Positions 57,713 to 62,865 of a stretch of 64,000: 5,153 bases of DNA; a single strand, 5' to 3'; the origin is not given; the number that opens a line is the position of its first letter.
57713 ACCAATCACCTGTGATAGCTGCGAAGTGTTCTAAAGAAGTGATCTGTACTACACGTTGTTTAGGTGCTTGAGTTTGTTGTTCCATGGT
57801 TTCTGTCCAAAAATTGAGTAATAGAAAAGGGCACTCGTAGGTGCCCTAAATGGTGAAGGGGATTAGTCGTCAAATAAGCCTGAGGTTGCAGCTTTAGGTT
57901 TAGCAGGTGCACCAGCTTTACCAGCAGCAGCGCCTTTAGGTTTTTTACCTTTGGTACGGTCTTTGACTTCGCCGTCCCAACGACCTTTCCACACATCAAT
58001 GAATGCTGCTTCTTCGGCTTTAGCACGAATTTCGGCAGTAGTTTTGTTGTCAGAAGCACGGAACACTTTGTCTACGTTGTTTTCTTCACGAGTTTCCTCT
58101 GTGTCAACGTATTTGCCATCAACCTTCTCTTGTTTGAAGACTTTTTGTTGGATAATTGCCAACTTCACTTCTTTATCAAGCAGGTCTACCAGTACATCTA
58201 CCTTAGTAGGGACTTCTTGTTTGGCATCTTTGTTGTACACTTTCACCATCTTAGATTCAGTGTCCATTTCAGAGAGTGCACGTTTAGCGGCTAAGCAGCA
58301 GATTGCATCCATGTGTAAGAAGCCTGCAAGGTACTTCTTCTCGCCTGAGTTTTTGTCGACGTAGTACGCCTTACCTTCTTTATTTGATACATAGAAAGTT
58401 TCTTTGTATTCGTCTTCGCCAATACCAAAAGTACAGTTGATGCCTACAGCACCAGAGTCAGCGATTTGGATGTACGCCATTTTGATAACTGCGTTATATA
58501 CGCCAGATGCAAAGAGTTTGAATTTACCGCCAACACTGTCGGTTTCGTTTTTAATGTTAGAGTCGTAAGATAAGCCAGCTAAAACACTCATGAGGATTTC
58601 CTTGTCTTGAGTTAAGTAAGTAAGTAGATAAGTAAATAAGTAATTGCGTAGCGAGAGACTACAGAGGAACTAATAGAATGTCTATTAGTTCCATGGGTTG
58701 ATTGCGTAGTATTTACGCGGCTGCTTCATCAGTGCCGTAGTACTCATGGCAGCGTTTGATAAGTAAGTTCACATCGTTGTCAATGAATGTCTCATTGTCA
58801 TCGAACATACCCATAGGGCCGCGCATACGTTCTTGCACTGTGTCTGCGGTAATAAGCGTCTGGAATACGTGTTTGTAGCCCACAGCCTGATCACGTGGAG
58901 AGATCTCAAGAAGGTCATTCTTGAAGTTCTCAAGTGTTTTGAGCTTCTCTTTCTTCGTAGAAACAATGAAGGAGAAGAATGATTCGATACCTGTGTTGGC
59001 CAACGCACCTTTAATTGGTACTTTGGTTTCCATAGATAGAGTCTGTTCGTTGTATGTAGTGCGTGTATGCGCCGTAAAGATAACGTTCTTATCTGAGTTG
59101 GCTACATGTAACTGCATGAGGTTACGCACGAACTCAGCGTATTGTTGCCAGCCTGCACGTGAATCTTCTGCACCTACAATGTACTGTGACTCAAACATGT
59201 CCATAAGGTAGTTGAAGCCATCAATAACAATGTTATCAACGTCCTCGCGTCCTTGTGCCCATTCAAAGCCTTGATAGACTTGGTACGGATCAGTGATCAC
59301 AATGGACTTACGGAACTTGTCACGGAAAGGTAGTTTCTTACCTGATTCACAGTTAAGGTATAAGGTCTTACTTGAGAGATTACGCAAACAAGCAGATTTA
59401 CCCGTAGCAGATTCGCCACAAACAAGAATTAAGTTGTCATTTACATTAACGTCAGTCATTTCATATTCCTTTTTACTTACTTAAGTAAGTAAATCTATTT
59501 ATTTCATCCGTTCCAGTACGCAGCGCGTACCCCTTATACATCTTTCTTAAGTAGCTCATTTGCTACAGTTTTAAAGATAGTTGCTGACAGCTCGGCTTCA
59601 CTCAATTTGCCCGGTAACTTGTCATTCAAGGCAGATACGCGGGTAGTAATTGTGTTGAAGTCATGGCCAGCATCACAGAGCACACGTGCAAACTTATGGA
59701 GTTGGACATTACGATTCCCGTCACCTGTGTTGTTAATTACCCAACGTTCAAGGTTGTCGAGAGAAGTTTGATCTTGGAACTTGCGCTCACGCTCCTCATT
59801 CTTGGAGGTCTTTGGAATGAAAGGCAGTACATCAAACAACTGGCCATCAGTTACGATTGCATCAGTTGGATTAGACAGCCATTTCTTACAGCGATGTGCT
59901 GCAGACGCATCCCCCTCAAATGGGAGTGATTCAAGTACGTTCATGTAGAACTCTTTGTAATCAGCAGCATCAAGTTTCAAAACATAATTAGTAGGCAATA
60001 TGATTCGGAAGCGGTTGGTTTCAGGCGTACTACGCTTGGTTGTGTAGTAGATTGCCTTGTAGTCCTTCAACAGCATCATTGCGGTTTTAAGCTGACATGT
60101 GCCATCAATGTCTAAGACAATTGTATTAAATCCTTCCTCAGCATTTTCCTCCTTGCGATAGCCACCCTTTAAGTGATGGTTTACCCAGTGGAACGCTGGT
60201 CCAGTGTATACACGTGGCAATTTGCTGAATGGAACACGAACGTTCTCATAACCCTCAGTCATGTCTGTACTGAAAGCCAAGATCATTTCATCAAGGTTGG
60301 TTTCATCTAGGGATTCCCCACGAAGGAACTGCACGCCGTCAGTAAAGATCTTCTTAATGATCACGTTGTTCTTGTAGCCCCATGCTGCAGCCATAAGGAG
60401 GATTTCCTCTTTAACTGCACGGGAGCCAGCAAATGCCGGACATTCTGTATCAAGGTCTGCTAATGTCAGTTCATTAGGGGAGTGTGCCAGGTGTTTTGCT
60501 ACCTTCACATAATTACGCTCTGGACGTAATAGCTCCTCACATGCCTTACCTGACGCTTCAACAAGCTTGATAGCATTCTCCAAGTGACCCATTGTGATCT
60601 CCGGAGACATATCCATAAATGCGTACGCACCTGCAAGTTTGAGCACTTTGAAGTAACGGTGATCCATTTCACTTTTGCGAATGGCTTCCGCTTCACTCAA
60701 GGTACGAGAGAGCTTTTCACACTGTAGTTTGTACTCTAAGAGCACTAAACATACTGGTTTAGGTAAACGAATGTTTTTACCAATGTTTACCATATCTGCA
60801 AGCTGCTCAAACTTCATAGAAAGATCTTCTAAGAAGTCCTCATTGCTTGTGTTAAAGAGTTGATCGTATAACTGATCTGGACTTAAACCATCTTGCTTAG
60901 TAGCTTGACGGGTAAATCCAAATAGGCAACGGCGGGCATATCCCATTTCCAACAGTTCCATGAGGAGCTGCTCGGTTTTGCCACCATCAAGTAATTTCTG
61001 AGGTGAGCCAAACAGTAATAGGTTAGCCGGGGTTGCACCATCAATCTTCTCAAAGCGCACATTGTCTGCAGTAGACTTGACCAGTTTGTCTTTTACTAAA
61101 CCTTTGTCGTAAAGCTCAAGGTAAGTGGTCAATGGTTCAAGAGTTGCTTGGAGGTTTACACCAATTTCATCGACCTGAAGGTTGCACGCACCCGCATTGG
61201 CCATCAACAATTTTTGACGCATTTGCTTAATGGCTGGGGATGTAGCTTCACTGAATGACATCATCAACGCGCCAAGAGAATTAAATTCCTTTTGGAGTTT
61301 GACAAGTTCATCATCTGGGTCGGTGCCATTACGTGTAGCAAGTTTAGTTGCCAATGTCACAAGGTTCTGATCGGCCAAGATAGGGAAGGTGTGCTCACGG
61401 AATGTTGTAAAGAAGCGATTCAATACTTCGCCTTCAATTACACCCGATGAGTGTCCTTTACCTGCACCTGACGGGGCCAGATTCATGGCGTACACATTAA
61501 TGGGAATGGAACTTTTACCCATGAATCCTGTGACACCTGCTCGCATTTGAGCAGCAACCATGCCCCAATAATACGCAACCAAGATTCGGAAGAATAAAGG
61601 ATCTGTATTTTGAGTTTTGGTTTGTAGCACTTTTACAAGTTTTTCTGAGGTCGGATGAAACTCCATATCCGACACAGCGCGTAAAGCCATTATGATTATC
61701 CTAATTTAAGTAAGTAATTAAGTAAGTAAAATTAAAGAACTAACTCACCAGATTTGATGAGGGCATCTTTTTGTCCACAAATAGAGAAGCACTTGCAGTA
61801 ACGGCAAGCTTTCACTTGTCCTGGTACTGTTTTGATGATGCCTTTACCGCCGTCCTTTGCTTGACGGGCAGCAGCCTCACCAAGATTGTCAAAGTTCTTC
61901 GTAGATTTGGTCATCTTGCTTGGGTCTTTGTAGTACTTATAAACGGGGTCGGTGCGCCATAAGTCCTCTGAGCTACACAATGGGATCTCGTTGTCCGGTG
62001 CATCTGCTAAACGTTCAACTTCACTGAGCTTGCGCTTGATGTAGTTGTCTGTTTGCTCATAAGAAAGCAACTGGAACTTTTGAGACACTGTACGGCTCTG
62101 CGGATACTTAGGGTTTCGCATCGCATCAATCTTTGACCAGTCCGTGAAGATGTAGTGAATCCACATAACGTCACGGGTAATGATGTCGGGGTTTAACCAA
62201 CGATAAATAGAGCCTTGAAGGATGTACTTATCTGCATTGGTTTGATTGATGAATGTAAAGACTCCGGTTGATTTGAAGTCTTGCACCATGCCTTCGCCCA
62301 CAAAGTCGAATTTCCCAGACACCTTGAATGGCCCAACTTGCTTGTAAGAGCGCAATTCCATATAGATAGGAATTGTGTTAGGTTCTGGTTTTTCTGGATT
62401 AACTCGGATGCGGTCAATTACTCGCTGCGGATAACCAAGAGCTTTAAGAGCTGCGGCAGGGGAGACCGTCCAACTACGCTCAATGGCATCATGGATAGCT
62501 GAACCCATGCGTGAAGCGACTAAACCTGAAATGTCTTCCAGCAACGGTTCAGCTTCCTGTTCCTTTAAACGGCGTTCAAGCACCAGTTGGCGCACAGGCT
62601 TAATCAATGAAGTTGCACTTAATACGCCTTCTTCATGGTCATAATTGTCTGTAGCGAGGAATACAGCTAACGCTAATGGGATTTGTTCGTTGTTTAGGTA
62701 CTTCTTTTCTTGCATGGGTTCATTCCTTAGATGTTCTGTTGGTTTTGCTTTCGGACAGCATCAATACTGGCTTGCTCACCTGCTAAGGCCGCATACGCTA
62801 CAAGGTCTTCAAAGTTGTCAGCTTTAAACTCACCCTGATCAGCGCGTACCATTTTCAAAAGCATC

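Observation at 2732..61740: Genome-wide palindrome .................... upstream of about 20 genes on both strands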

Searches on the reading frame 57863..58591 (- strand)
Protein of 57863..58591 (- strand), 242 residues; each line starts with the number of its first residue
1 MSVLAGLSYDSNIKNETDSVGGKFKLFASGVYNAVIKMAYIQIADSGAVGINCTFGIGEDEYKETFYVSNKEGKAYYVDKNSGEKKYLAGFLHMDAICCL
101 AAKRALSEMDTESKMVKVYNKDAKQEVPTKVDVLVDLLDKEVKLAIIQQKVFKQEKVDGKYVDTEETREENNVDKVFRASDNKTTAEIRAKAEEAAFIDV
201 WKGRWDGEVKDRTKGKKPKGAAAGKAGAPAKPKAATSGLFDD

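Call 9: search_protein_families(library=phrogs, proteins=[window:57863-58591:-], max_evalue=0.00001)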
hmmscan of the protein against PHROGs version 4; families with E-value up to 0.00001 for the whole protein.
window:57863-58591:- (242 aa): 1 family
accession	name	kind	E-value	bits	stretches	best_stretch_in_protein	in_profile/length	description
phrog_743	-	DNA, RNA and nucleotide metabolism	9.6e-70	235.8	1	1-242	1-245/246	single strand DNA binding protein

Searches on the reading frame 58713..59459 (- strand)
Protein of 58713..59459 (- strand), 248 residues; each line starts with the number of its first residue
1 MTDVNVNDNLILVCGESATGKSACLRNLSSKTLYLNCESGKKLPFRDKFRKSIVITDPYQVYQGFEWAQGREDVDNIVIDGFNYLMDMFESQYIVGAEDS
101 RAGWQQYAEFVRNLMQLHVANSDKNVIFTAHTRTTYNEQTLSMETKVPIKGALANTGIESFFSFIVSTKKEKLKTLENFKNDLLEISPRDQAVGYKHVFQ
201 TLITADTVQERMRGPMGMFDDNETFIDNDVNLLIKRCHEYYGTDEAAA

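Call 8: search_protein_families(library=phrogs, proteins=[window:58713-59459:-], max_evalue=0.00001)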
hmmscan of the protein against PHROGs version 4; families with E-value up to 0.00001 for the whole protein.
window:58713-59459:- (248 aa): 2 families
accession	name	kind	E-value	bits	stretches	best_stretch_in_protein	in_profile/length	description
phrog_124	-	DNA, RNA and nucleotide metabolism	1.2e-40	141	1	5-247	40-267/382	Sak4-like ssDNA annealing protein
phrog_2872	-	DNA, RNA and nucleotide metabolism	1.4e-25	91.2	1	10-245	4-215/219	Sak4-like ssDNA annealing protein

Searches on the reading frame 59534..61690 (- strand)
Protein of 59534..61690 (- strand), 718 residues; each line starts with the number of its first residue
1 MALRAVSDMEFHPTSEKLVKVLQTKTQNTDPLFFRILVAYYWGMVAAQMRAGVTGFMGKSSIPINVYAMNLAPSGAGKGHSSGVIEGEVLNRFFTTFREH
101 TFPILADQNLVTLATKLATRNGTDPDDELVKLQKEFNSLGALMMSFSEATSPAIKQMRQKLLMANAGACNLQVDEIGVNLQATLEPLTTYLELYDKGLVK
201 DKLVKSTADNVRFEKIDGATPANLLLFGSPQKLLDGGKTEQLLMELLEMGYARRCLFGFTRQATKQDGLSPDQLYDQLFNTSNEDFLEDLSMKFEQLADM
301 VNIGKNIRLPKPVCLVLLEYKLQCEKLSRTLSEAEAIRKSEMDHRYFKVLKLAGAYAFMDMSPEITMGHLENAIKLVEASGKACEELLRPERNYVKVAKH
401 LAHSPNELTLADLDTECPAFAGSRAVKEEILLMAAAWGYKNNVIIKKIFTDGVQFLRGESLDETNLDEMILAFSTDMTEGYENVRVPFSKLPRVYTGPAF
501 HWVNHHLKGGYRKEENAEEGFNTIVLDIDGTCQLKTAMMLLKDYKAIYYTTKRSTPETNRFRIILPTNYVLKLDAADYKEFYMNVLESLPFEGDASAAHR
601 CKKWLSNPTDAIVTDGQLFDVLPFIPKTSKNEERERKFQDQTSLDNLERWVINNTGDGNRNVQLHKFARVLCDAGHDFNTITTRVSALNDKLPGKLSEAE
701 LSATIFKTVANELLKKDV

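Call 8: search_protein_families(library=phrogs, proteins=[window:59534-61690:-], max_evalue=0.00001)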
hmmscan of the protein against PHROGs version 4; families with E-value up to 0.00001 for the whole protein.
window:59534-61690:- (718 aa): 3 families
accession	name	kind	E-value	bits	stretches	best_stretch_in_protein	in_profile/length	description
phrog_2135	-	DNA, RNA and nucleotide metabolism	3.6e-303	1008.3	1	6-715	4-712/713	DNA primase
phrog_27540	-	unknown function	2.8e-13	51.1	1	4-77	2-74/80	-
phrog_9765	-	DNA, RNA and nucleotide metabolism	8e-07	28.4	1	506-570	82-146/939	DNA primase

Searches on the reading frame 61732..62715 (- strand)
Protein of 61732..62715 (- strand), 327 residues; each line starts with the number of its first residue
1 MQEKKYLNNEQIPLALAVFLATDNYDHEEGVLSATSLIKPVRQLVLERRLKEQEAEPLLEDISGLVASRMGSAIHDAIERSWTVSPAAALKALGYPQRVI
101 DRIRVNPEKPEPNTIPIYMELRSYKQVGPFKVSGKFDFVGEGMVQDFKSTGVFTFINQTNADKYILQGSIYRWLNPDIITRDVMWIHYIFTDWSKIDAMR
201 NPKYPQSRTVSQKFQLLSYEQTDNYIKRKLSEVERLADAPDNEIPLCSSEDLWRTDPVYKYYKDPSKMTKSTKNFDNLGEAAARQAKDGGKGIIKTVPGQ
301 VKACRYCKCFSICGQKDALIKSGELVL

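Call 8: search_protein_families(library=phrogs, proteins=[window:61732-62715:-], max_evalue=0.00001)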
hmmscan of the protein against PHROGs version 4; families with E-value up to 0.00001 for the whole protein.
window:61732-62715:- (327 aa): 2 families
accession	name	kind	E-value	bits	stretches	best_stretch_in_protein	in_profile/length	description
phrog_2139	-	DNA, RNA and nucleotide metabolism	1.5e-132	442.7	1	4-325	2-328/330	exonuclease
phrog_1706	-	DNA, RNA and nucleotide metabolism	1.2e-06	29.3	0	27-319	45-248/293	CRISPR/Cas system associated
